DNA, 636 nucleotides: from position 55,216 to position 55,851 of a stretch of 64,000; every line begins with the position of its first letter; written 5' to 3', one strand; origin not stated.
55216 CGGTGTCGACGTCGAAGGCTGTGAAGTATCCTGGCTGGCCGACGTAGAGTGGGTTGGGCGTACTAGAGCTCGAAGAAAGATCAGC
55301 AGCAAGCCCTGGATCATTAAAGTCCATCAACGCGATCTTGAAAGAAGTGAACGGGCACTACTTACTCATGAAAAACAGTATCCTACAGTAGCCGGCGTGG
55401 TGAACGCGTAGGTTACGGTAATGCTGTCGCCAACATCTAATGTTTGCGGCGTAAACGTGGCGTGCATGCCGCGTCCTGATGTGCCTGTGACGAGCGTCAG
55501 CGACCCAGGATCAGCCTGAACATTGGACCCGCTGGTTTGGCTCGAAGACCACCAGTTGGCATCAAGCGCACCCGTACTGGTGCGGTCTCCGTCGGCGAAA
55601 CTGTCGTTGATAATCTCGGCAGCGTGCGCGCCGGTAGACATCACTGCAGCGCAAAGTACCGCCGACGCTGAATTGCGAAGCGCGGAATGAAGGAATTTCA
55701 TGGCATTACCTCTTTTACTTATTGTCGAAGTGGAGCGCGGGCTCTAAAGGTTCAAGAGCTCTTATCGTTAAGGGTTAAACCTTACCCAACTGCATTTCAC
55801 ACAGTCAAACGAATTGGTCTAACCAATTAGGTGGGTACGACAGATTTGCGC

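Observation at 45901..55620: Six copies of an unannotated ~253-aa module spread over three adjacent secreted proteins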

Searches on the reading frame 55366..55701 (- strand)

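Call 3: search_protein_families(library=pfam, proteins=[window:55366-55701:-], max_evalue=1)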
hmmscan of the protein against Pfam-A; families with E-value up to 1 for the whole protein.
window:55366-55701:- (111 aa): 0 families

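Call 4: search_protein_families(library=ncbifam, proteins=[window:55366-55701:-], max_evalue=1)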
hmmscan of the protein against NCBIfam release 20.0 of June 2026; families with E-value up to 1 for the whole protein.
window:55366-55701:- (111 aa): 1 family
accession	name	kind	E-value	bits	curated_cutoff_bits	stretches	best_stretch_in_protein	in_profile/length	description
NF008896.0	PRK11929.1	equivalog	0.023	12.5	1023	1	2-92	57-138/965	bifunctional UDP-N-acetylmuramoyl-L-alanyl-D-glutamate--2,6-diaminopimelate ligase MurE/UDP-N-acetylmuramoyl-tripeptide--D-alanyl-D-alanine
